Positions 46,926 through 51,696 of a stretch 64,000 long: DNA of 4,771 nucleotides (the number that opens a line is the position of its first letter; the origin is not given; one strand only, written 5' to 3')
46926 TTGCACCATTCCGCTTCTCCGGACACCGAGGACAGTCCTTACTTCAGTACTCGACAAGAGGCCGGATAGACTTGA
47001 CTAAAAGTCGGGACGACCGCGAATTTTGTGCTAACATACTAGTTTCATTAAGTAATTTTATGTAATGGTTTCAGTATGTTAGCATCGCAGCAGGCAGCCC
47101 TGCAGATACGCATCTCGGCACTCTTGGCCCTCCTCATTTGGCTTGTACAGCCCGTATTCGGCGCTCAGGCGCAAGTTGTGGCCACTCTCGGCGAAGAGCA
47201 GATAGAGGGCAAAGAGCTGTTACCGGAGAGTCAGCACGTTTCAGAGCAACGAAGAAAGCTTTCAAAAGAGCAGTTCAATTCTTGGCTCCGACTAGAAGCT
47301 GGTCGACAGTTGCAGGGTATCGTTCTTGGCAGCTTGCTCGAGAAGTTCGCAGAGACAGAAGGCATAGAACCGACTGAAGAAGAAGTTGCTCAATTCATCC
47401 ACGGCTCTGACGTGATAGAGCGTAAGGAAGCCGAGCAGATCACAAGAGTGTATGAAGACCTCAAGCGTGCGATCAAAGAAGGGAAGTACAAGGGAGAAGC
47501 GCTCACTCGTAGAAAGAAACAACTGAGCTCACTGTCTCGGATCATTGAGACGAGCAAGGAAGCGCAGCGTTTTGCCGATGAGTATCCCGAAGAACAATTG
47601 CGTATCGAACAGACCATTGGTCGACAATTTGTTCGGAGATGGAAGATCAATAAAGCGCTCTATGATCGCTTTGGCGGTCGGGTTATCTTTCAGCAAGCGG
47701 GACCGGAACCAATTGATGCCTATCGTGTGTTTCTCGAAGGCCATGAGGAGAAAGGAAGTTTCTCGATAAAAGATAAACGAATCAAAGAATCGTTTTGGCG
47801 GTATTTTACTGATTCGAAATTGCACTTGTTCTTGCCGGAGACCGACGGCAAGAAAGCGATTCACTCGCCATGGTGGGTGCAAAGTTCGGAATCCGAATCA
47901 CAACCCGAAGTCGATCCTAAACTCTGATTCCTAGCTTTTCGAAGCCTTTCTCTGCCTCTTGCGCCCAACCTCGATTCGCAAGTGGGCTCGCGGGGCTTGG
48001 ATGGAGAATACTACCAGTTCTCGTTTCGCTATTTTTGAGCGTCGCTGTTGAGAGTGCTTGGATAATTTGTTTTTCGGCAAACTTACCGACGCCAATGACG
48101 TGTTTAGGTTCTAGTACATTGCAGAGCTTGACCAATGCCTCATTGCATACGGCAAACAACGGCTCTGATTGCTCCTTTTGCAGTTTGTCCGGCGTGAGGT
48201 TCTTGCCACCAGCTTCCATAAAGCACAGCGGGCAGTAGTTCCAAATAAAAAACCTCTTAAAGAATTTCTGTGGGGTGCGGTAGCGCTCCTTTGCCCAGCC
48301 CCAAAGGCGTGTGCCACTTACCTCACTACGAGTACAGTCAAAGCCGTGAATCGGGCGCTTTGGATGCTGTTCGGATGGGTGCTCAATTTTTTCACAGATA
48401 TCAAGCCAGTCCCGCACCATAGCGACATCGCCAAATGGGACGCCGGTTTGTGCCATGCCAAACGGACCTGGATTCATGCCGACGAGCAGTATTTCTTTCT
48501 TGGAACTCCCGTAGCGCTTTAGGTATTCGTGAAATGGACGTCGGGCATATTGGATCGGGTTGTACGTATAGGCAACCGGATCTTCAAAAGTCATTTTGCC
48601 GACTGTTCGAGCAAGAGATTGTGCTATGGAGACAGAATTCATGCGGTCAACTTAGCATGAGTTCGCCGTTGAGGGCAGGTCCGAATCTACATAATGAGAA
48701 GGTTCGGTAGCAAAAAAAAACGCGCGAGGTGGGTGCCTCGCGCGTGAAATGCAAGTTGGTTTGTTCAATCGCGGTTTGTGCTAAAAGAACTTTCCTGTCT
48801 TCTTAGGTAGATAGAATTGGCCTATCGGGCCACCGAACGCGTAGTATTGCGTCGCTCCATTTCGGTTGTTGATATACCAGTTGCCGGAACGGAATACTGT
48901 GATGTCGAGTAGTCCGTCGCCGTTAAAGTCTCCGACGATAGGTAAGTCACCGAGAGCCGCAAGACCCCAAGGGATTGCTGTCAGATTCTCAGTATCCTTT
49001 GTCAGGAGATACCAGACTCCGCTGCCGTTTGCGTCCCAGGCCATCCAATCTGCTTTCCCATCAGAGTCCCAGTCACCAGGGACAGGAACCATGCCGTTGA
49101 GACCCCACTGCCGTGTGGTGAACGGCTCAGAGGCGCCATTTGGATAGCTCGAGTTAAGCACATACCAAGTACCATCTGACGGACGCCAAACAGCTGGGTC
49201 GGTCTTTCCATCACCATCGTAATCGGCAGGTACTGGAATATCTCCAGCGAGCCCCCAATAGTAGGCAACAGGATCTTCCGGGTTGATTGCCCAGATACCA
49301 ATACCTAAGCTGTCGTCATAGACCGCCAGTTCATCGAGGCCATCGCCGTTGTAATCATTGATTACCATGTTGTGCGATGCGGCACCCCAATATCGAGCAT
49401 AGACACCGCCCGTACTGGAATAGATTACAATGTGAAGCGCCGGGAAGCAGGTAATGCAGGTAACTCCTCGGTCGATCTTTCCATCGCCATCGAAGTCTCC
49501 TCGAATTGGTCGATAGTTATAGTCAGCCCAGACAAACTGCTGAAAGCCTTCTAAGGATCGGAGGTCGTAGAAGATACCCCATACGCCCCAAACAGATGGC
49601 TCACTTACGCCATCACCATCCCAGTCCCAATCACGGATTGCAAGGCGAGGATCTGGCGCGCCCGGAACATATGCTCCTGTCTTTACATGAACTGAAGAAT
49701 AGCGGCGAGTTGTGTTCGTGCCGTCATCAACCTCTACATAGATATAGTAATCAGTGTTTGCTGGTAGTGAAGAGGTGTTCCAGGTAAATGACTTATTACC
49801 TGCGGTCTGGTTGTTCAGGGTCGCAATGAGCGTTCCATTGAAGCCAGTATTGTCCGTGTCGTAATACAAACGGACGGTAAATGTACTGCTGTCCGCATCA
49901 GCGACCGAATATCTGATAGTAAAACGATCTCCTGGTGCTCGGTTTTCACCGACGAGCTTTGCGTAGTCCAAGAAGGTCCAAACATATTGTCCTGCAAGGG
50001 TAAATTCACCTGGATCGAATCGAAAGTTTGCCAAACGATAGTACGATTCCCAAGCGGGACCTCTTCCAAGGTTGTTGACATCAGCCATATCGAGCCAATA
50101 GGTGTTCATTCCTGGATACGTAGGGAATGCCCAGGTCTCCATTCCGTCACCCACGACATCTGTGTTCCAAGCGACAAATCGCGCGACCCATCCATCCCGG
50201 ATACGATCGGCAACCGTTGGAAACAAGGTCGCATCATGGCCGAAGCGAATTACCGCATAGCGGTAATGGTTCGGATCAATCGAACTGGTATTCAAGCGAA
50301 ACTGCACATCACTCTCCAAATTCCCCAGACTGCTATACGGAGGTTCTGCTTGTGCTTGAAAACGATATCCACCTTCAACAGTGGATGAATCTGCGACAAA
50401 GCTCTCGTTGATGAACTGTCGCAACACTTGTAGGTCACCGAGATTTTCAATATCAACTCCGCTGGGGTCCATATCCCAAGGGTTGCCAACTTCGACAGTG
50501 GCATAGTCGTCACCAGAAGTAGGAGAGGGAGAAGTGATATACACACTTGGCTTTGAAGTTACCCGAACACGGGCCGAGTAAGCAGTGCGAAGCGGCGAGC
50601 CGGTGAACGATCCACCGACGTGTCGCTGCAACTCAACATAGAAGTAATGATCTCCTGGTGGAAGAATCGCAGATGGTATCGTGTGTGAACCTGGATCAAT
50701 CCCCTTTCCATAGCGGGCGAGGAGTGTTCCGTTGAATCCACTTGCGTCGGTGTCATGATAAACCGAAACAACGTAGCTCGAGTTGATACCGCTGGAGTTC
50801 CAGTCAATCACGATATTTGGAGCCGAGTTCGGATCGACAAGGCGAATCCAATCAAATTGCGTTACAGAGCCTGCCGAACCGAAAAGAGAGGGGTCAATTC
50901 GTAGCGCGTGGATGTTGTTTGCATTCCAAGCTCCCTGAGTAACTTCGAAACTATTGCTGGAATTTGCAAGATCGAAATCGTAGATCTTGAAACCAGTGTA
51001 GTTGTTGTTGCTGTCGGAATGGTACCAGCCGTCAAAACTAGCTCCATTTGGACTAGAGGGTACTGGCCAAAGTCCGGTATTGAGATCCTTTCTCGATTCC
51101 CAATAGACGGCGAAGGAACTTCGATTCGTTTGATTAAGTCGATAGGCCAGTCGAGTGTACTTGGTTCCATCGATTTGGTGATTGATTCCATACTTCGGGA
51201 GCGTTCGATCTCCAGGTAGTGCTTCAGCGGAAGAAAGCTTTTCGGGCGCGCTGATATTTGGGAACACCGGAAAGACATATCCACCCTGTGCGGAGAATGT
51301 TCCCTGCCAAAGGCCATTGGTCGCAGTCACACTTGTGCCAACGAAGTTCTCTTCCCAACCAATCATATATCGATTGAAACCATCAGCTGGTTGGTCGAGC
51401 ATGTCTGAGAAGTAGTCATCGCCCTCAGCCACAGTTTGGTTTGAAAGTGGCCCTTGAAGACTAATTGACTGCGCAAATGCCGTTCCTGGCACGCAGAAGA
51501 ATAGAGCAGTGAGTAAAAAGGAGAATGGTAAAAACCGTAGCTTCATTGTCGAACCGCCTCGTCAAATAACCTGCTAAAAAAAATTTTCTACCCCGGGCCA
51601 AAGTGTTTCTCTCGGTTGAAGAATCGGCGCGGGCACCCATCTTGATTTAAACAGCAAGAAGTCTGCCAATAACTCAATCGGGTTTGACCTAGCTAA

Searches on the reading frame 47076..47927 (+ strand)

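Call 12: search_protein_families(library=pfam, proteins=[window:47076-47927:+], max_evalue=0.001)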
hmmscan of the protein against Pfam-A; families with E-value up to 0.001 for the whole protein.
window:47076-47927:+ (283 aa): 2 families
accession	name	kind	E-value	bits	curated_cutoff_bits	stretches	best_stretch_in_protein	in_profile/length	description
PF13624.11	SurA_N_3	-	1.2e-06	28.9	27.2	1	11-112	16-121/162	SurA-like N-terminal domain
PF13623.11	SurA_N_2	-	0.00067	20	28.5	1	13-116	17-127/145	SurA-like N-terminal domain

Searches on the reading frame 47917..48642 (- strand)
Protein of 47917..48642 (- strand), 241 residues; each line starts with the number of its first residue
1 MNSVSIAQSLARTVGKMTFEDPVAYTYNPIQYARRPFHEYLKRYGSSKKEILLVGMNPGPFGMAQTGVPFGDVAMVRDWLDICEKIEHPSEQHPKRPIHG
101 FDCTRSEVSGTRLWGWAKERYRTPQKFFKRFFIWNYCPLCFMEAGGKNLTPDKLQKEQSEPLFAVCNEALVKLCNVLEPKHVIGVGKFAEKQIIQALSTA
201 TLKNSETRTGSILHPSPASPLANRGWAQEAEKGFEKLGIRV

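Call 66: search_protein_families(library=pfam, proteins=[window:47917-48642:-], max_evalue=0.0001)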
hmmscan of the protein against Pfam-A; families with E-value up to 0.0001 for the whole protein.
window:47917-48642:- (241 aa): 1 family
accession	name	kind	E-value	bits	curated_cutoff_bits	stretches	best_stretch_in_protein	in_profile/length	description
PF03167.25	UDG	-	3.3e-10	40.6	24.3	1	44-219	3-122/141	Uracil DNA glycosylase superfamily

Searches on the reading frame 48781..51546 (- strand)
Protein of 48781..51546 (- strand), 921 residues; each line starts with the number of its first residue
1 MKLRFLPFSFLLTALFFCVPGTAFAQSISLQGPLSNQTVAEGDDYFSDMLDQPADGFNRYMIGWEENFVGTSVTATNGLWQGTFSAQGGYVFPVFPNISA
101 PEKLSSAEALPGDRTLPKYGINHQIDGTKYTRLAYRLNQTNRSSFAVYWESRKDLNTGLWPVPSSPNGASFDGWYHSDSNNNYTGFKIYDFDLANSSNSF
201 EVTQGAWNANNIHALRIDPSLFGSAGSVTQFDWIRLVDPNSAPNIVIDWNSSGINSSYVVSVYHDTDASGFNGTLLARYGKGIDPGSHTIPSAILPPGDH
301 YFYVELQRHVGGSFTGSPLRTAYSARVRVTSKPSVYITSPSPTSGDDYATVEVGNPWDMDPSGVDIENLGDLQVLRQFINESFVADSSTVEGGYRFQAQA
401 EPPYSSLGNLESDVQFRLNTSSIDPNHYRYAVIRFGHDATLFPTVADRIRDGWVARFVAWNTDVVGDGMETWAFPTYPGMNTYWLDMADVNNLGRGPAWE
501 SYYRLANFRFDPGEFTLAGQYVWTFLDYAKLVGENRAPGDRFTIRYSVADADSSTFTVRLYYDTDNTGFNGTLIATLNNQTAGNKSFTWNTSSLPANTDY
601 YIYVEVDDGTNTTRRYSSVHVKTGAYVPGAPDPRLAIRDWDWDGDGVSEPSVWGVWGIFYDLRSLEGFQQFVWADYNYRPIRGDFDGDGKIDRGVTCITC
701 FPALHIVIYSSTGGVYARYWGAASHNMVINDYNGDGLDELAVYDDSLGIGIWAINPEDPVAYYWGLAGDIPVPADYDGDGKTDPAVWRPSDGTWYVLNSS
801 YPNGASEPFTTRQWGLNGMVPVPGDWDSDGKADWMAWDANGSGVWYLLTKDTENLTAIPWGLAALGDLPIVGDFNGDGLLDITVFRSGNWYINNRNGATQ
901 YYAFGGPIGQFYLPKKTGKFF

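Call 66: search_protein_families(library=pfam, proteins=[window:48781-51546:-], max_evalue=0.0001)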
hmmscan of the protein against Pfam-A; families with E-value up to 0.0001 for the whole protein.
window:48781-51546:- (921 aa): 2 families
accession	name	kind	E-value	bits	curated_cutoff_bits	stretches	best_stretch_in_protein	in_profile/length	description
PF13517.12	FG-GAP_3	-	2.6e-09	38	26.9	2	775-834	1-59/61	FG-GAP-like repeat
PF10342.15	Kre9_KNH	-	1e-05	26.6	24.6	1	537-617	9-89/94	Kre9/KNH-like N-terminal Ig-like domain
